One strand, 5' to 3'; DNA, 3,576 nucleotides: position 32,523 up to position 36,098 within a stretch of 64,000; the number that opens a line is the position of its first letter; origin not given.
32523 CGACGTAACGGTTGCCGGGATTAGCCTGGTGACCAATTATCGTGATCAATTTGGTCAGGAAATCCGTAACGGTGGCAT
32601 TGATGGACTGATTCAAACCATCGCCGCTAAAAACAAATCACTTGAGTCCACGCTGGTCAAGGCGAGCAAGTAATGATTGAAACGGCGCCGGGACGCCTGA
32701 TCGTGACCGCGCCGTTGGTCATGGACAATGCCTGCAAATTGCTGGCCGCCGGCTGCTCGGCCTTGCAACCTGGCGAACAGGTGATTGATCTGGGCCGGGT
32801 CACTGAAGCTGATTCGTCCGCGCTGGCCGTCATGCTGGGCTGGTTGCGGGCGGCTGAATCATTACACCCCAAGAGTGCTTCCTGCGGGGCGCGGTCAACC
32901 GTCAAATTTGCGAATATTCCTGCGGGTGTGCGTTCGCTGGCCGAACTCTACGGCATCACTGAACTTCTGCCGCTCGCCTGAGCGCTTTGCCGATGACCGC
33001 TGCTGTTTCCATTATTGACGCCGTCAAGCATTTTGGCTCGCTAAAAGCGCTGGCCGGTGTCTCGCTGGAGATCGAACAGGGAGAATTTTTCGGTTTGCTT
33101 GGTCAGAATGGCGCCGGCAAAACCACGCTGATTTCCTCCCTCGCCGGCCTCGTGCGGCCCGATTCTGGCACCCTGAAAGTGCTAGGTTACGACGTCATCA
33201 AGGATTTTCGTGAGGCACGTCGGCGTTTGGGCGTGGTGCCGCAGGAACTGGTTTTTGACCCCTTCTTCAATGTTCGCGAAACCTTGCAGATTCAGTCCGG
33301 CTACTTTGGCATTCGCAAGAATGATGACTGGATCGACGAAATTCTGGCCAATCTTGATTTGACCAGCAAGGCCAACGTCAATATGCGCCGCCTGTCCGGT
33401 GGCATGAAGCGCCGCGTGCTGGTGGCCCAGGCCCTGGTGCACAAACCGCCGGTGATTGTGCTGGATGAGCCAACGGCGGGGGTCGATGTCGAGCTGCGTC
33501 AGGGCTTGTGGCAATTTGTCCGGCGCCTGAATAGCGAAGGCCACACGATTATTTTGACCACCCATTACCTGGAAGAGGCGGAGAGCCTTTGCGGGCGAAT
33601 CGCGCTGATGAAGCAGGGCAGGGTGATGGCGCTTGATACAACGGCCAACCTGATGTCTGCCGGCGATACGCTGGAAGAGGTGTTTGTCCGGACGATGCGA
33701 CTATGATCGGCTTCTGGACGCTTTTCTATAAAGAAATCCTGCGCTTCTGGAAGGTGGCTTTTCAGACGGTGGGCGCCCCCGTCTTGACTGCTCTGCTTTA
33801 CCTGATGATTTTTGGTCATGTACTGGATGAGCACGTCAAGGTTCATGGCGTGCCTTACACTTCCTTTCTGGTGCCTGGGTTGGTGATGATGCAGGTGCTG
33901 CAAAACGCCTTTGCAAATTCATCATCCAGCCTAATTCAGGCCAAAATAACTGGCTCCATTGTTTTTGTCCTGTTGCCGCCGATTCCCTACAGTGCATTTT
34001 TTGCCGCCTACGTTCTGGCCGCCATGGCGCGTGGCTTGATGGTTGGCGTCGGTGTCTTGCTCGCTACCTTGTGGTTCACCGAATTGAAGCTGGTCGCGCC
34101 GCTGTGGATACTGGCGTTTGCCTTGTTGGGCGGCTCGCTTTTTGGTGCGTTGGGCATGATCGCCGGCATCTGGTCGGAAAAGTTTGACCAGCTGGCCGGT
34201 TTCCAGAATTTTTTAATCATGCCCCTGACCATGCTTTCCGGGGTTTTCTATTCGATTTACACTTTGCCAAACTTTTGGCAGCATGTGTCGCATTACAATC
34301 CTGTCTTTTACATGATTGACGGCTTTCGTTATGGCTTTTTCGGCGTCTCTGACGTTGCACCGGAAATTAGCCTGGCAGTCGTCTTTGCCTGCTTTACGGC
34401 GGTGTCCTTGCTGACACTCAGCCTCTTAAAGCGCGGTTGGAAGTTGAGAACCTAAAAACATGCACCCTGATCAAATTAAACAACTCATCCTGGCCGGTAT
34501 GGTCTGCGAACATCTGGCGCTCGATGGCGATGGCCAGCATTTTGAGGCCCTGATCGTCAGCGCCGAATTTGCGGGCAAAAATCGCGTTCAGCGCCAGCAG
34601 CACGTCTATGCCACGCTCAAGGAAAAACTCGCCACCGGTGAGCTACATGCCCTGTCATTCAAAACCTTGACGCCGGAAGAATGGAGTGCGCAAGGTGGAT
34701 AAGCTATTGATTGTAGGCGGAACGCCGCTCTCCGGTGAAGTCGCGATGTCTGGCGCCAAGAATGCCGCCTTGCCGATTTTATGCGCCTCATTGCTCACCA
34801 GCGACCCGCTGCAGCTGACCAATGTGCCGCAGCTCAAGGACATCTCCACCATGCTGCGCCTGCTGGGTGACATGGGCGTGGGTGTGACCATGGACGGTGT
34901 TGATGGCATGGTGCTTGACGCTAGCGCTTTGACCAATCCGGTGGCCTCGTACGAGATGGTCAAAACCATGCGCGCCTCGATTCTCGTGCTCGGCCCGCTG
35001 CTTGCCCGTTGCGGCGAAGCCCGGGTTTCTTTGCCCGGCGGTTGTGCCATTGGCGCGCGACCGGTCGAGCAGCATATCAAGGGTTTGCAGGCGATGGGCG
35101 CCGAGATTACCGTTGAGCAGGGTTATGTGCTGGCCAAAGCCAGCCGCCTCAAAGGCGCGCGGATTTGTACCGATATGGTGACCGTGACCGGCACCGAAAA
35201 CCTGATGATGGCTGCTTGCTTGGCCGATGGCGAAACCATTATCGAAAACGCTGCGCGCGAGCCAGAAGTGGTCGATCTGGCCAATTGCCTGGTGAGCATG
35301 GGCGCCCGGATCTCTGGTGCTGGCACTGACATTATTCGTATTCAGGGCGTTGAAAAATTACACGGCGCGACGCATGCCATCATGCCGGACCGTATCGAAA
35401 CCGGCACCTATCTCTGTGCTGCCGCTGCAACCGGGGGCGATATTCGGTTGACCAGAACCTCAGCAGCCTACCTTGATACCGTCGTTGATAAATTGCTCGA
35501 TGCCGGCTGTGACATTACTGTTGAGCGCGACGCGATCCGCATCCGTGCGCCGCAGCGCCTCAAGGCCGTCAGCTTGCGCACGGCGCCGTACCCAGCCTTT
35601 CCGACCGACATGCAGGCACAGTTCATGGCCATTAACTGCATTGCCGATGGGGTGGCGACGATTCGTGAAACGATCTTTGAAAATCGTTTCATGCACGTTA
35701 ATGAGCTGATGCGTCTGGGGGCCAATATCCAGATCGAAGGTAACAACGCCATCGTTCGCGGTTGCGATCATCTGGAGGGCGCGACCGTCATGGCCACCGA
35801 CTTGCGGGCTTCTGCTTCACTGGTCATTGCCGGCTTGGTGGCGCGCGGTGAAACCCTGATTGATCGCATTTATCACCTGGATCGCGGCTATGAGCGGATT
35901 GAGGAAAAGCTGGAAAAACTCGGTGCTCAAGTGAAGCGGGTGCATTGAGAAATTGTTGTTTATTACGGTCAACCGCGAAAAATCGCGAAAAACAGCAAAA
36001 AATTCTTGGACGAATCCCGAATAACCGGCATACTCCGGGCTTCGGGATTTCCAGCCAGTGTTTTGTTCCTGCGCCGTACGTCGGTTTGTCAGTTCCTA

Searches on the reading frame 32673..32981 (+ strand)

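Call 55: search_protein_families(library=pfam, proteins=[window:32673-32981:+], max_evalue=0.0001)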
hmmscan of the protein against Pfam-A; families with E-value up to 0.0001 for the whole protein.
window:32673-32981:+ (102 aa): 1 family
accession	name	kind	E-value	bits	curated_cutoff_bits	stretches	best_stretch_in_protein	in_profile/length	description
PF13466.11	STAS_2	-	3.4e-11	43.6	29.2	1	15-95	7-79/80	STAS domain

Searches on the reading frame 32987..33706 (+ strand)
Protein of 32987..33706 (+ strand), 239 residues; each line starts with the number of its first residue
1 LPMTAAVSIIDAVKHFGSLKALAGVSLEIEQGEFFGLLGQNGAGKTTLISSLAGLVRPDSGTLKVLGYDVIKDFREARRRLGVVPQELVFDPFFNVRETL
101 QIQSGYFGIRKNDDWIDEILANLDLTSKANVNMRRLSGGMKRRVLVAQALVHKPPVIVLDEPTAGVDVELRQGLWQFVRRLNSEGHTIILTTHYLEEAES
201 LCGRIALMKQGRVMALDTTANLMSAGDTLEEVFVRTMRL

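Call 55: search_protein_families(library=pfam, proteins=[window:32987-33706:+], max_evalue=0.0001)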
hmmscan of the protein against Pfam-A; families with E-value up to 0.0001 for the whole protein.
window:32987-33706:+ (239 aa): 3 families
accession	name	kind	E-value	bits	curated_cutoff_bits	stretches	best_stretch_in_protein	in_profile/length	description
PF00005.33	ABC_tran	-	2.5e-34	119.3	25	1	23-164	2-137/137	ABC transporter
PF13304.12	AAA_21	-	3.5e-13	50.7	27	1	112-193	203-298/304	AAA domain, putative AbiEii toxin, Type IV TA system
PF02463.25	SMC_N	-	3.8e-05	23.7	40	0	125-202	126-209/220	RecF/RecN/SMC N terminal domain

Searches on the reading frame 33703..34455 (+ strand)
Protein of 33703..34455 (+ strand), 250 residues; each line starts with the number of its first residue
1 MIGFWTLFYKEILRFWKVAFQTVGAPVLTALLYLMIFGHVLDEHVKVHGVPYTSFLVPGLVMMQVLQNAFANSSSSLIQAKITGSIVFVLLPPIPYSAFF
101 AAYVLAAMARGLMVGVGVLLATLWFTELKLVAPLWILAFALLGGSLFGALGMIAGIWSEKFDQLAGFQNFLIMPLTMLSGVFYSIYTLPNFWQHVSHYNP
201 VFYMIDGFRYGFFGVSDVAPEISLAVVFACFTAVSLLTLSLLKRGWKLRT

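Call 55: search_protein_families(library=pfam, proteins=[window:33703-34455:+], max_evalue=0.0001)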
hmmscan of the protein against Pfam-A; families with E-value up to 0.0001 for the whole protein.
window:33703-34455:+ (250 aa): 2 families
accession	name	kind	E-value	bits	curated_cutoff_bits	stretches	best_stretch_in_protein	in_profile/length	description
PF01061.29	ABC2_membrane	-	1.5e-32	113.3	26.9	1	4-213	3-211/211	ABC-2 type transporter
PF12698.13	ABC2_membrane_3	-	9.4e-09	35.2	31.6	1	52-234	160-344/347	ABC-2 family transporter protein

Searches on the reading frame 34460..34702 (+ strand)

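Call 55: search_protein_families(library=pfam, proteins=[window:34460-34702:+], max_evalue=0.0001)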
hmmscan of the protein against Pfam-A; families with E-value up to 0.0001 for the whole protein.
window:34460-34702:+ (80 aa): 1 family
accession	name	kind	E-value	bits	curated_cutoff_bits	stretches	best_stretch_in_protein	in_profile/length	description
PF01722.23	BolA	-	2e-17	63.7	25.7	1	22-74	25-76/76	BolA-like protein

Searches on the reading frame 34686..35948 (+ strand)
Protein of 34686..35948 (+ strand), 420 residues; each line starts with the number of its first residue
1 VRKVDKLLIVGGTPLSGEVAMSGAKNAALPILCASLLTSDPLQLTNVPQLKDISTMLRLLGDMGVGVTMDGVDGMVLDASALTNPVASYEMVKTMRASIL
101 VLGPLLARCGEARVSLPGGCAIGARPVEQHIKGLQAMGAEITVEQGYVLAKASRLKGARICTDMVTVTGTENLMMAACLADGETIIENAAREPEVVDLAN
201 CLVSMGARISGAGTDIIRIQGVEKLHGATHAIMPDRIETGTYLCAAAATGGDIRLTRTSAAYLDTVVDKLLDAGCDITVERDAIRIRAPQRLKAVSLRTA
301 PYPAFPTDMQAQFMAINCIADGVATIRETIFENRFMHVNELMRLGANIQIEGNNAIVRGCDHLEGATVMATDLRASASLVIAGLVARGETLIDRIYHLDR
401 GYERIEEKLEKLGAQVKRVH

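Call 55: search_protein_families(library=pfam, proteins=[window:34686-35948:+], max_evalue=0.0001)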
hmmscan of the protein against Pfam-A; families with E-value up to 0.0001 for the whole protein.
window:34686-35948:+ (420 aa): 1 family
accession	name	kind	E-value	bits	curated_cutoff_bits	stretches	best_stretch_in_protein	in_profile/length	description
PF00275.25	EPSP_synthase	-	1.4e-113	380.2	22.8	1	11-409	3-417/417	EPSP synthase (3-phosphoshikimate 1-carboxyvinyltransferase)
